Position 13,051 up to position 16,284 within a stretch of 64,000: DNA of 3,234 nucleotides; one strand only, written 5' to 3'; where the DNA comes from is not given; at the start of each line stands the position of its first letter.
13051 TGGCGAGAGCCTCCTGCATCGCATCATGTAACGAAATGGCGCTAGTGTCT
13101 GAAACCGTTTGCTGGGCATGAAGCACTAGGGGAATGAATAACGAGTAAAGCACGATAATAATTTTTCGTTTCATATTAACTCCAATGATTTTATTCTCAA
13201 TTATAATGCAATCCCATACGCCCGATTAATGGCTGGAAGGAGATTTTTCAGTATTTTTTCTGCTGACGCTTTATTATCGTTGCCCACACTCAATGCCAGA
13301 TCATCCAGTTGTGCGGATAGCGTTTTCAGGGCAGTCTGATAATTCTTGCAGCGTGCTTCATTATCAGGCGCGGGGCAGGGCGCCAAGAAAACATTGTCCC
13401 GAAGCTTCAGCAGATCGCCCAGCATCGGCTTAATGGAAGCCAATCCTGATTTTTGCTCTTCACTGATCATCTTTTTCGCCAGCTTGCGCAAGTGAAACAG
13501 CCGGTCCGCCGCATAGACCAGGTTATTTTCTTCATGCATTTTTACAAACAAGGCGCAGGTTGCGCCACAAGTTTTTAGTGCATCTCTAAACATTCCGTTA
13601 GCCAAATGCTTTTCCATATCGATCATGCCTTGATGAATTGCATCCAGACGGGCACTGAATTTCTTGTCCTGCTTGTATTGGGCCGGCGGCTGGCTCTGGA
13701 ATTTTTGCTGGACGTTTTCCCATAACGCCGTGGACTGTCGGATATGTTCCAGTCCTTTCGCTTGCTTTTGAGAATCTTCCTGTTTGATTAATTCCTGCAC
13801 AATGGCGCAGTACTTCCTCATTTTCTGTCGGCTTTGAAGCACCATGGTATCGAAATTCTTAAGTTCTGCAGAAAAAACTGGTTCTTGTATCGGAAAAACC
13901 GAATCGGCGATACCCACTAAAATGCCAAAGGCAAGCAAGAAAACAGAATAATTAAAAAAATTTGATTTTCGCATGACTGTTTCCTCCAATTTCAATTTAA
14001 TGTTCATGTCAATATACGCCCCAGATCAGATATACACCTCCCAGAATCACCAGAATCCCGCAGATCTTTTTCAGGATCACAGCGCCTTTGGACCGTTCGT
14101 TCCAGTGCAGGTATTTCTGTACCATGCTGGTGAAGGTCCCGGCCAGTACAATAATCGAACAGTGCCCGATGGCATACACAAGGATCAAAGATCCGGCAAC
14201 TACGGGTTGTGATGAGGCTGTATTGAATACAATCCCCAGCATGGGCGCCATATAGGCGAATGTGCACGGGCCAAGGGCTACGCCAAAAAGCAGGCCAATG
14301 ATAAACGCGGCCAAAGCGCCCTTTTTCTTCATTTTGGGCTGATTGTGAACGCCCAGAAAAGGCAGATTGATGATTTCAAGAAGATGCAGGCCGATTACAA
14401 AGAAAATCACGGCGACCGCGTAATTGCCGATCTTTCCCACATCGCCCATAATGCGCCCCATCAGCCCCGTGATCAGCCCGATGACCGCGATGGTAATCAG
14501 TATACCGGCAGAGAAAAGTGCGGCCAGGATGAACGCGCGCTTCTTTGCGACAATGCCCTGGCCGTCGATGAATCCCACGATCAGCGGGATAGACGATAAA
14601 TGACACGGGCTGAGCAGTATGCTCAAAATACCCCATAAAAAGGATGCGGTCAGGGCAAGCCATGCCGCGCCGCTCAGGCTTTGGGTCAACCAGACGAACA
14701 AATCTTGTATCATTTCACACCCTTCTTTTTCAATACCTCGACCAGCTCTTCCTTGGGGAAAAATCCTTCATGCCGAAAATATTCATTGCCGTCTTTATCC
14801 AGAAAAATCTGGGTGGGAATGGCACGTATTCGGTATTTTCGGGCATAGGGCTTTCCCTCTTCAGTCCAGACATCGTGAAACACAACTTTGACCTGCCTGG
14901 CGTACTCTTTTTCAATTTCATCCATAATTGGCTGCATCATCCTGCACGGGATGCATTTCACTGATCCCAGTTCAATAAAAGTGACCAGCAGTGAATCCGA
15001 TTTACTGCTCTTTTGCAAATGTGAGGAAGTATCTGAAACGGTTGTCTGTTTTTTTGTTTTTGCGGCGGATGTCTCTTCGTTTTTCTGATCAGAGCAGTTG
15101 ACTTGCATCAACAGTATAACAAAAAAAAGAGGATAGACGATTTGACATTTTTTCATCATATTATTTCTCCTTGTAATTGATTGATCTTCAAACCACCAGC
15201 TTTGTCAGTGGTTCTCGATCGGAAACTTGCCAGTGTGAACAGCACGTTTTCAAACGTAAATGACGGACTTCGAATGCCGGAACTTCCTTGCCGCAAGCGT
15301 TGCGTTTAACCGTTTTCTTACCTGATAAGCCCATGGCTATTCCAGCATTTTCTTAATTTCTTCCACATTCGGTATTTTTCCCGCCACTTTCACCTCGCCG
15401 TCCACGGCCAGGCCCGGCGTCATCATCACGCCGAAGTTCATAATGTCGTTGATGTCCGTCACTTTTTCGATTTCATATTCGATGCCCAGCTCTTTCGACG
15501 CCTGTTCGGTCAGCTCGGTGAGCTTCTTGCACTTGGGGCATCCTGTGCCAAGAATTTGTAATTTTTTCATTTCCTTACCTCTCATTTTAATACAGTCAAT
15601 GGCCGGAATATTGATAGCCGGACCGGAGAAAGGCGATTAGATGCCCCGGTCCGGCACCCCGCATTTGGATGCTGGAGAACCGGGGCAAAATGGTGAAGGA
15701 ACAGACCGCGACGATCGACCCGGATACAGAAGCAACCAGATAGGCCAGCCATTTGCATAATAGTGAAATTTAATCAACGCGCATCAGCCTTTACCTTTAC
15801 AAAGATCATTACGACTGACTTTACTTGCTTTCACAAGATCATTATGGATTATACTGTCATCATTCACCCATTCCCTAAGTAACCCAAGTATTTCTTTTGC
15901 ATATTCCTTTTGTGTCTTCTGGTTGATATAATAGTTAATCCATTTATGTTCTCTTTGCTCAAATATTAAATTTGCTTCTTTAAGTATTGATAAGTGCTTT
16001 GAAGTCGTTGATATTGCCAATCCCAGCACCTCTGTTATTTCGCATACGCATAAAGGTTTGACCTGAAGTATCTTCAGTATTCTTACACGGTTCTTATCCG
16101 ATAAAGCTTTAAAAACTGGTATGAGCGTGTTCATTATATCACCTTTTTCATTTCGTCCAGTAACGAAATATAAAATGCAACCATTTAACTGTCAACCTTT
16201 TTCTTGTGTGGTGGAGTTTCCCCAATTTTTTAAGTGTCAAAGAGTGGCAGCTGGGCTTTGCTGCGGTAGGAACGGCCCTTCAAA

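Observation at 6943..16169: A single 9-kb minus-strand operon couples ArsR, a periplasmic thiol-disulfide relay, an unknown Cys-motif protein, a TolC-MFP-RND pump and a thioredoxin-ferredoxin fusion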

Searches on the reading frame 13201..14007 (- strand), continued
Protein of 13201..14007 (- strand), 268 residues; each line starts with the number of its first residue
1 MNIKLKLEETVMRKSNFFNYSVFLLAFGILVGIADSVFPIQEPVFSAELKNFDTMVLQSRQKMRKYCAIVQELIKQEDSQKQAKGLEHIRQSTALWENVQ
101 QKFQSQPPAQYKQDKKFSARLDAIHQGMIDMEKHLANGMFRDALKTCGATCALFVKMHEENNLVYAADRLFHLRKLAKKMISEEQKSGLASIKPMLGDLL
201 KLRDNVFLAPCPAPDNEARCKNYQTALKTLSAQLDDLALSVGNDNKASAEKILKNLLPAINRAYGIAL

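Call 56: search_protein_families(library=ncbifam, proteins=[L001:15548-18616:+, L001:13978-14988:+, L001:6706-8013:+, L001:18653-19255:+, L001:19755-20522:+, L006:6831-9917:+, L018:6338-9496:+], max_evalue=1e-10)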
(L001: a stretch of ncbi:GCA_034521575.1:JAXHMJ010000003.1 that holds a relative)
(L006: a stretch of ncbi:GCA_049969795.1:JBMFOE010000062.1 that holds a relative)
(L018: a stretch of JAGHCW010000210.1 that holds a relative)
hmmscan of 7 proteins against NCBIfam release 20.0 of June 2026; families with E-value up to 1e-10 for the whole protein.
L001:15548-18616:+ (1022 aa): 12 families
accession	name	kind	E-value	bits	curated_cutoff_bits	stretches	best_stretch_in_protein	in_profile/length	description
NF033617.1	RND_permease_2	subfamily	4.3e-228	759.9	1250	1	5-1016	2-1008/1009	multidrug efflux RND transporter permease subunit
NF000282.2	RND_permease_1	subfamily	8.5e-177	590.1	1250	1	7-1015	4-1027/1029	multidrug efflux RND transporter permease subunit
TIGR00915.1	2A0602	subfamily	1.4e-154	516.5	940.35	1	6-1017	4-1030/1050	efflux RND transporter permease subunit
NF007905.0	PRK10614.1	equivalog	3.6e-154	514.9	1774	1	1-1019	1-1012/1025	multidrug efflux RND transporter permease subunit MdtC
NF007798.0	PRK10503.1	equivalog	3.3e-140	468.6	1584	1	7-1020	16-1027/1040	MdtB/MuxB family multidrug efflux RND transporter permease subunit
TIGR00914.1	2A0601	subfamily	5.8e-137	458.1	701.45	1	15-1021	15-1041/1051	CusA/CzcA family heavy metal efflux RND transporter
NF007133.0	PRK09579.1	equivalog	1.6e-131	439.8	1763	1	1-1021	1-1008/1017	multidrug efflux RND transporter permease subunit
NF000037.1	RND_perm_OqxB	exception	1.4e-104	350.9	2200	1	2-1021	2-1040/1050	multidrug efflux RND transporter permease subunit OqxB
NF007131.0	PRK09577.1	equivalog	1.3e-100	337.7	1768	1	7-1014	5-1021/1045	multidrug efflux RND transporter permease subunit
NF007842.1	PRK10555.1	equivalog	8.1e-99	331.8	1854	1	6-1015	4-1025/1036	multidrug efflux RND transporter permease AcrD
NF011706.2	PRK15127.1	equivalog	2.6e-95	320.3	2150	1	6-1021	4-1035/1049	multidrug efflux RND transporter permease subunit AcrB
TIGR00921.1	2A067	subfamily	2.5e-13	49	351.9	0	800-1020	129-351/733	hydrophobe/amphiphile efflux-3 (HAE3) family transporter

L001:13978-14988:+ (336 aa): 11 families
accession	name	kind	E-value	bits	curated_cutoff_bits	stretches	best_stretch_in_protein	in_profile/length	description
TIGR01730.1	RND_mfp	subfamily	6.9e-57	192.8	94.9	1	38-333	1-322/322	efflux RND transporter periplasmic adaptor subunit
TIGR00999.1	8a0102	subfamily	6e-37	127.2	319.3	1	111-324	55-270/271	CzcB/NccB family metal efflux transporter periplasmic adaptor subunit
NF045680.1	DiMtlExpIhpB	equivalog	1.2e-17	63.9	450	1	149-319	140-309/326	divalent metal ion exporter adaptor subunit IhpB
NF008606.0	PRK11578.1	equivalog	3.2e-16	59.4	342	1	107-321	144-365/371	macrolide transporter subunit MacA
TIGR00998.1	8a0101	subfamily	6.2e-15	55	390.8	1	100-223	159-282/334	EmrA/EmrK family multidrug efflux transporter periplasmic adaptor subunit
NF033138.2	RND-peri-MexC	equivalog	1.8e-14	53.7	625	0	133-333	158-372/375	MexC family multidrug efflux RND transporter periplasmic adaptor subunit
TIGR02971.1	heterocyst_DevB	subfamily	5.5e-14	52.3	129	0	116-229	174-285/327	ABC exporter membrane fusion protein, DevB family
NF007132.1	PRK09578.1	equivalog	8.7e-14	51.1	512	0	237-334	279-377/396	MexX/AxyX family multidrug efflux RND transporter periplasmic adaptor subunit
NF002939.0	PRK03598.1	equivalog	1.7e-12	47.2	393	0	127-225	185-283/332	secretion protein HlyD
NF045904.1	RND-peri-MexE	equivalog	2.1e-11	43.4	714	0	122-333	147-369/390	multidrug efflux RND transporter periplasmic adaptor subunit MexE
NF033834.1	RND_adapt_MexA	exception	2.2e-11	43.5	750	0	6-116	10-116/373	multidrug efflux RND transporter periplasmic adaptor subunit MexA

L001:6706-8013:+ (435 aa): 2 families
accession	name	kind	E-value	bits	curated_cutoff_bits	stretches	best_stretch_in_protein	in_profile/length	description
NF033936.1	CuZnOut_SO0444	equivalog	1.2e-30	106.9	300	1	53-429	12-309/351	SO_0444 family Cu/Zn efflux transporter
NF040736.1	efflux_SaoE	equivalog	5e-30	105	325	2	53-174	22-141/352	efflux transporter SaoE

L001:18653-19255:+ (200 aa): 1 family
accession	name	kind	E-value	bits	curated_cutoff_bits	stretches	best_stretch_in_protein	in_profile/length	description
TIGR00412.2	redox_disulf_2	subfamily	2.8e-11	43.6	62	1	2-78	1-74/75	MTH895/ArsE family thioredoxin-like protein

L001:19755-20522:+ (255 aa): 0 families

L006:6831-9917:+ (1028 aa): 11 families
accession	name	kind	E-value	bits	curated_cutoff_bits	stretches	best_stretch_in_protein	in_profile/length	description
NF033617.1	RND_permease_2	subfamily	9.2e-199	662.8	1250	1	5-1020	2-1009/1009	multidrug efflux RND transporter permease subunit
NF000282.2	RND_permease_1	subfamily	3.5e-168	561.5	1250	1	5-1019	2-1028/1029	multidrug efflux RND transporter permease subunit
TIGR00915.1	2A0602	subfamily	2e-148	496.1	940.35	1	4-1020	2-1030/1050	efflux RND transporter permease subunit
NF007905.0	PRK10614.1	equivalog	1.1e-135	453.8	1774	1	1-1022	1-1012/1025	multidrug efflux RND transporter permease subunit MdtC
NF007798.0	PRK10503.1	equivalog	2.9e-128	429.1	1584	1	8-1021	17-1025/1040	MdtB/MuxB family multidrug efflux RND transporter permease subunit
TIGR00914.1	2A0601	subfamily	1.1e-122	410.8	701.45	1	2-1027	4-1044/1051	CusA/CzcA family heavy metal efflux RND transporter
NF007133.0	PRK09579.1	equivalog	6.1e-111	371.7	1763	1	1-1023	1-1007/1017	multidrug efflux RND transporter permease subunit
NF007131.0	PRK09577.1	equivalog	1.4e-104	350.8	1768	1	4-1021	2-1025/1045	multidrug efflux RND transporter permease subunit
NF007842.1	PRK10555.1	equivalog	2.1e-91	307.3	1854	1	4-1021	2-1029/1036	multidrug efflux RND transporter permease AcrD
NF000037.1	RND_perm_OqxB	exception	1.2e-85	288.2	2200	1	1-1018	1-1034/1050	multidrug efflux RND transporter permease subunit OqxB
NF011706.2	PRK15127.1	equivalog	1.3e-85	288.2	2150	1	5-1022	3-1033/1049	multidrug efflux RND transporter permease subunit AcrB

L018:6338-9496:+ (1053 aa): 11 families
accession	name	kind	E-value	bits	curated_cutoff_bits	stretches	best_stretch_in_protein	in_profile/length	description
NF033617.1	RND_permease_2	subfamily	3.1e-221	737.2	1250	1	24-1034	2-1008/1009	multidrug efflux RND transporter permease subunit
NF000282.2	RND_permease_1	subfamily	3.7e-172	574.7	1250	1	27-1035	5-1029/1029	multidrug efflux RND transporter permease subunit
TIGR00915.1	2A0602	subfamily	1.1e-148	497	940.35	1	27-1035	6-1030/1050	efflux RND transporter permease subunit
NF007905.0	PRK10614.1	equivalog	8.6e-148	493.8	1774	1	20-1036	1-1011/1025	multidrug efflux RND transporter permease subunit MdtC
TIGR00914.1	2A0601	subfamily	5.4e-134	448.2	701.45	1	32-1038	15-1040/1051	CusA/CzcA family heavy metal efflux RND transporter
NF007798.0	PRK10503.1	equivalog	2.4e-130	436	1584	1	27-1035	17-1024/1040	MdtB/MuxB family multidrug efflux RND transporter permease subunit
NF007133.0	PRK09579.1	equivalog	1.1e-124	417.1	1763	1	20-1037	1-1006/1017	multidrug efflux RND transporter permease subunit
NF007131.0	PRK09577.1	equivalog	2.8e-104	349.8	1768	1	27-1035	6-1024/1045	multidrug efflux RND transporter permease subunit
NF007842.1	PRK10555.1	equivalog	1.4e-99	334.3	1854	1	27-1036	6-1029/1036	multidrug efflux RND transporter permease AcrD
NF000037.1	RND_perm_OqxB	exception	6.1e-90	302.4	2200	1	23-1035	4-1036/1050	multidrug efflux RND transporter permease subunit OqxB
NF011706.2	PRK15127.1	equivalog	4e-86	289.9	2150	2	27-618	6-614/1049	multidrug efflux RND transporter permease subunit AcrB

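Call 57: search_protein_representatives(alignment_id=A3)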
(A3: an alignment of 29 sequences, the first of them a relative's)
Query: 29 sequences, 257 profile positions. Proteins with E-value up to 0.001 (for the whole library): 162; up to 1e-10: 90; up to 1e-30: 37. The best 150 are listed.
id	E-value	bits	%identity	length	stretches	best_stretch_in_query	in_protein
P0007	2.0e-118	410.5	-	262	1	3-257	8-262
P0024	8.0e-94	329.9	-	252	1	2-257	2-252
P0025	1.7e-92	325.5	-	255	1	2-257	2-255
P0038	2.5e-90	318.4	-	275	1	25-256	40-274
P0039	6.5e-87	307.2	-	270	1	11-257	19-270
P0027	3.0e-86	305.1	-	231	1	29-257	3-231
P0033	9.6e-85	300.1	-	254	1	3-257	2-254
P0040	9.6e-83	293.6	-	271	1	7-257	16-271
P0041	8.6e-81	287.2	-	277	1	29-257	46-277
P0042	4.4e-79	281.6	-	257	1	12-257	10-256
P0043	2.0e-77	276.2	-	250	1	17-257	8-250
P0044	9.5e-77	273.9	-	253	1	9-257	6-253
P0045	2.1e-76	272.8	-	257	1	16-257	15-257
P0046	1.1e-73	263.8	-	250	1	18-257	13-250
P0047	5.8e-73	261.5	-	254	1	31-257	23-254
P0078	1.7e-25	106.0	-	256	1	32-255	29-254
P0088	7.3e-24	100.6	-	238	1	39-253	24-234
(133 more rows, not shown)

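Call 59: find_encoding_contigs(protein=P0078, flank=9000, max_places=2)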
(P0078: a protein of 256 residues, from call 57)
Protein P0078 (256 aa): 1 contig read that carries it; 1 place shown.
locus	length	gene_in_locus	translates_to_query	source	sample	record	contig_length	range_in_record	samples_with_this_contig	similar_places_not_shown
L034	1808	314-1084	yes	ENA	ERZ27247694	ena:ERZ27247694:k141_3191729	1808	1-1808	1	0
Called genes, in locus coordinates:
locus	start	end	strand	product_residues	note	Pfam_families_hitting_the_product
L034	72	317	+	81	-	PF00873:ACR_tran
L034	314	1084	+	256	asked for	-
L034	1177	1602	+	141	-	PF08859:DGC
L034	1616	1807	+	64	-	?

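Call 60: find_encoding_contigs(protein=P0088, flank=9000, max_places=2)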
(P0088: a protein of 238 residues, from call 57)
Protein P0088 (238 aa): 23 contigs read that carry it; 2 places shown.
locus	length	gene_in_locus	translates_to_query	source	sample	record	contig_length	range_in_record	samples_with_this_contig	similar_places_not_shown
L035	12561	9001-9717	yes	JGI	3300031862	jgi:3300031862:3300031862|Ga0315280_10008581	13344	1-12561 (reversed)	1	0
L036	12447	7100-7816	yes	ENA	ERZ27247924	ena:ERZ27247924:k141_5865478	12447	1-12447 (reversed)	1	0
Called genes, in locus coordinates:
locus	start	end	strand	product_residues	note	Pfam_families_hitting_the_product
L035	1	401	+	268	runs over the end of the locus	PF04060:FeS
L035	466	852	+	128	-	PF12840:HTH_20 (weak), PF01022:HTH_5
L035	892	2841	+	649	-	PF01758:SBF, PF00582:Usp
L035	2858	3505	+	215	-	PF13487:HD_5, PF01966:HD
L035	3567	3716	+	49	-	-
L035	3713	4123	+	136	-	PF01451:LMWPc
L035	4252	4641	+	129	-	PF03551:PadR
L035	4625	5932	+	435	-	PF02321:OEP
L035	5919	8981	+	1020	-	PF00873:ACR_tran, PF03176:MMPL (faint)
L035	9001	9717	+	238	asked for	-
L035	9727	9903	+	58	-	PF00873:ACR_tran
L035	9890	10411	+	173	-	PF02417:Chromate_transp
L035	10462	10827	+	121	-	PF02579:Nitro_FeMo-Co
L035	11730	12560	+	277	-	?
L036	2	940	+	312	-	?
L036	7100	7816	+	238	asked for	-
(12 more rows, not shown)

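Call 64: search_solved_structures(query=L001:15548-18616:+, max_evalue=1e-30)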
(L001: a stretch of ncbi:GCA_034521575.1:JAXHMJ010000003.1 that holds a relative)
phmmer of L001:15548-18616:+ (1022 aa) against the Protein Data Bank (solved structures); distinct sequences matched with E-value up to 1e-30: 82 (the best 60 are shown).
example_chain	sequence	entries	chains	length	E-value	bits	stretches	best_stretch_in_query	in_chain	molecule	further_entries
9lyq_B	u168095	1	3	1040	6.6e-125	421.4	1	6-1019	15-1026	Multidrug resistance protein MdtB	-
7cz9_A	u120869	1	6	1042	5.6e-110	372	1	6-1021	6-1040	Efflux pump membrane transporter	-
8zxs_A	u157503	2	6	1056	5.9e-110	372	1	6-1021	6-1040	Efflux pump membrane transporter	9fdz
8yr0_A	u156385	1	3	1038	4.2e-109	369.1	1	5-1015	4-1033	Cation/multidrug efflux pump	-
7wlv_A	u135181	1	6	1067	6.4e-108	365.2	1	2-1016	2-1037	Efflux pump membrane transporter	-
7m4p_A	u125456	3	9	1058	5e-100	339.1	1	7-1013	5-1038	Efflux pump membrane transporter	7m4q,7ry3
8gjj_B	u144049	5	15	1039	1.1e-99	337.9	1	6-1016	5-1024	Efflux pump membrane transporter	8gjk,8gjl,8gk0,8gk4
3w9i_A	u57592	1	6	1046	1.2e-99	337.8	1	6-1013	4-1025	Multidrug resistance protein MexB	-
2v50_A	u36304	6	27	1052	1.2e-99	337.8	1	6-1013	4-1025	MULTIDRUG RESISTANCE PROTEIN MEXB | Efflux pump membrane transporter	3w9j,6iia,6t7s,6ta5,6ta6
21fo_A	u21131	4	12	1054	1.2e-99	337.8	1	6-1013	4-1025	Multidrug resistance protein MexB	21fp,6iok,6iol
8ffk_A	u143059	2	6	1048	6.2e-99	335.5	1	7-1022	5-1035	Efflux pump membrane transporter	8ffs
8p1i_A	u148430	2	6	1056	6.4e-99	335.4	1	7-1022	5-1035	Efflux pump membrane transporter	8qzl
5lq3_A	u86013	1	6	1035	5.1e-97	329.1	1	6-1016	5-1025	CmeB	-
5t0o_A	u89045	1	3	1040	5.2e-97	329.1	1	6-1016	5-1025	CmeB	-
6z12_A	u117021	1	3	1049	1e-96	328.1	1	7-1020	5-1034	Efflux pump membrane transporter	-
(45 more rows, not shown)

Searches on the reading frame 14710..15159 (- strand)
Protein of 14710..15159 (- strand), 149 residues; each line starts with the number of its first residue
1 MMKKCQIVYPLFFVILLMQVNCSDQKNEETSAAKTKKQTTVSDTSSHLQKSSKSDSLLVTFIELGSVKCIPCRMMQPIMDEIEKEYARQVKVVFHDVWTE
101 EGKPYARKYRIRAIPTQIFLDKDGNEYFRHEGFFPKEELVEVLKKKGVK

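Call 4: search_protein_families(library=pfam, proteins=[window:14710-15159:-], max_evalue=0.01)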
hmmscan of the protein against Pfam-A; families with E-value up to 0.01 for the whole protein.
window:14710-15159:- (149 aa): 5 families
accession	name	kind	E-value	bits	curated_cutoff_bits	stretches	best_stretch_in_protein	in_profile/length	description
PF00085.26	Thioredoxin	-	2.4e-11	44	23.5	1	53-145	17-103/103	Thioredoxin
PF13098.12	Thioredoxin_2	-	8e-11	42.7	27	1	65-143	13-104/104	Thioredoxin-like domain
PF14595.12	Thioredoxin_9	-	3.7e-06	27.3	25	1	25-128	12-112/129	Thioredoxin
PF13905.12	Thioredoxin_8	-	0.004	17.9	27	0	101-125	69-93/94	Thioredoxin-like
PF13728.12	TraF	-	0.0094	16.2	23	0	29-123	105-202/224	F plasmid transfer operon protein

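Call 5: search_protein_families(library=ncbifam, proteins=[window:14710-15159:-], max_evalue=0.01)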
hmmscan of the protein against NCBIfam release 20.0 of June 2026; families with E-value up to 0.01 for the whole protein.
window:14710-15159:- (149 aa): 12 families
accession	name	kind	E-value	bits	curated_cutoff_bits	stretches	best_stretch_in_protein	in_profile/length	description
TIGR01068.1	thioredoxin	equivalog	1.1e-15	57.7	96.8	1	65-145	22-99/101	thioredoxin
NF008229.0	PRK10996.1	equivalog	8.3e-10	38.5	125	1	39-144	36-136/141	thioredoxin TrxC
NF006898.0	PRK09381.1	equivalog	3e-09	37.2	138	1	60-143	24-104/109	thioredoxin TrxA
TIGR01126.1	pdi_dom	equivalog_domain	1.9e-06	28.1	107.2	1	55-146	15-104/105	protein disulfide-isomerase domain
NF043050.1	DisulfRedDsbH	equivalog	3.1e-05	24.1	190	1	10-130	8-145/166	disulfide reductase DsbH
NF045694.1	seleno_TsoB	exception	6.3e-05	21.3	805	1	61-144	478-569/572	rhodanese/DsbD fusion-like selenoprotein TsoB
TIGR00411.1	redox_disulf_1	equivalog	0.00011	22.1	92.75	1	66-146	8-81/82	MJ0307 family thioredoxin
NF047697.1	ThioredTrxAClost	equivalog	0.00012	22.2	140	1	59-125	19-82/105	thioredoxin TrxA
NF002854.0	PRK03147.1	subfamily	0.00012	22.1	170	0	98-145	124-171/176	thiol-disulfide oxidoreductase ResA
TIGR02187.2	PDO_seleno_TRX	equivalog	0.0014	18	185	1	56-127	19-85/209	protein disulfide oxidoreductase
NF045809.1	seleno_TsoX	equivalog_domain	0.0033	17.6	52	1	65-122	9-61/82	HSGNPxU motif (seleno)protein TsoX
NF041202.1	StoA_CxxC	exception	0.0041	17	210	0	4-97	3-92/163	endospore biogenesis thiol-disulfide oxidoreductase StoA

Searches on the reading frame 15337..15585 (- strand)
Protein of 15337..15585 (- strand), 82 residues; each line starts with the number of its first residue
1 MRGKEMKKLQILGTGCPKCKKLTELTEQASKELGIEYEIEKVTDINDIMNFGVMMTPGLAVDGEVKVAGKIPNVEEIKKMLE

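Call 4: search_protein_families(library=pfam, proteins=[window:15337-15585:-], max_evalue=0.01)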
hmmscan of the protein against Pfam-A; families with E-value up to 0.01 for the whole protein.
window:15337-15585:- (82 aa): 1 family
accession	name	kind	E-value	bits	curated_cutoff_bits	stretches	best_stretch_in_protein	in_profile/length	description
PF13192.12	Thioredoxin_3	-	1.4e-28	99.2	24.8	1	8-82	2-76/76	Thioredoxin domain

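Call 5: search_protein_families(library=ncbifam, proteins=[window:15337-15585:-], max_evalue=0.01)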
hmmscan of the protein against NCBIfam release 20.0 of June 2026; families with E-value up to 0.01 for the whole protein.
window:15337-15585:- (82 aa): 2 families
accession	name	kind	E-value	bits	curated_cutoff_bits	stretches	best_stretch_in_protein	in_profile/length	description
TIGR00412.2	redox_disulf_2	subfamily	3.1e-32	110.8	62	1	8-82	1-75/75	MTH895/ArsE family thioredoxin-like protein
TIGR00411.1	redox_disulf_1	equivalog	4.7e-08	33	92.75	1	15-80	10-77/82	MJ0307 family thioredoxin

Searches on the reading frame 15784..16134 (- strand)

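Call 4: search_protein_families(library=pfam, proteins=[window:15784-16134:-], max_evalue=0.01)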
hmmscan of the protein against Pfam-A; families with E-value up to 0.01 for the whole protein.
window:15784-16134:- (116 aa): 4 families
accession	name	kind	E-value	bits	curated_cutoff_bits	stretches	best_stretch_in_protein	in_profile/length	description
PF01022.26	HTH_5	-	1.5e-14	54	22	1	13-57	1-45/47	Bacterial regulatory protein, arsR family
PF12840.13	HTH_20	-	7.3e-07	29.5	27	1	11-57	1-48/51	Helix-turn-helix domain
PF09824.15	ArsR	-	0.0002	21.5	28.6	1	3-79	6-75/159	ArsR transcriptional regulator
PF13412.12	HTH_24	-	0.00084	19.3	21.9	1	13-57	2-47/48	Winged helix-turn-helix DNA-binding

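Call 5: search_protein_families(library=ncbifam, proteins=[window:15784-16134:-], max_evalue=0.01)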
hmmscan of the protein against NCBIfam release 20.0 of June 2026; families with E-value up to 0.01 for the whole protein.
window:15784-16134:- (116 aa): 11 families
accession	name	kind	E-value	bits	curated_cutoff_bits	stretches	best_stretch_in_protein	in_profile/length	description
NF033788.1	HTH_metalloreg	subfamily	1.8e-22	78.9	55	1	7-75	4-73/77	metalloregulator ArsR/SmtB family transcription factor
NF033789.1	repress_SdpR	subfamily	4.9e-18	64.8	100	1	7-80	1-74/79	autorepressor SdpR family transcription factor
NF007528.0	PRK10141.1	subfamily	1.6e-13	50.5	97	1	5-75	7-78/117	metalloregulator ArsR/SmtB family transcription factor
NF045707.1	Dbac_1936_reg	equivalog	7.1e-09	35.6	115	1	7-75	10-78/99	ArsR/SmtB-type metalloregulator TsoR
NF041413.1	ArsR_Rv2640c_fam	equivalog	2.5e-07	31.1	155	1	8-71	36-100/118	Rv2640c family ArsR-like transcriptional regulator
NF053755.1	MsvR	equivalog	4.5e-06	26.5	220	1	9-62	8-61/236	transcriptional factor MsvR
NF047906.1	CdPbTransRegCmtR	equivalog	5.5e-06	26.3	150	1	7-80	14-87/104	Cd(II)/Pb(II)-sensing metalloregulatory transcriptional regulator CmtR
NF040642.1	sulf_sens_BigR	equivalog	7.8e-06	25.9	155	1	7-74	13-80/95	sulfite-sensing transcriptional repressor BigR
NF053602.1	Phr_regulator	exception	9.2e-05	22.1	320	1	10-62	8-60/191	heat shock transcription regulator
NF052532.1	TransRegPagRBaca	equivalog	0.00029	20.9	170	1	8-86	21-95/99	transcriptional repressor PagR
TIGR01884.1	cas_HTH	subfamily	0.0084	15.5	60.2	0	7-61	135-190/202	CRISPR-associated CARF protein Csa3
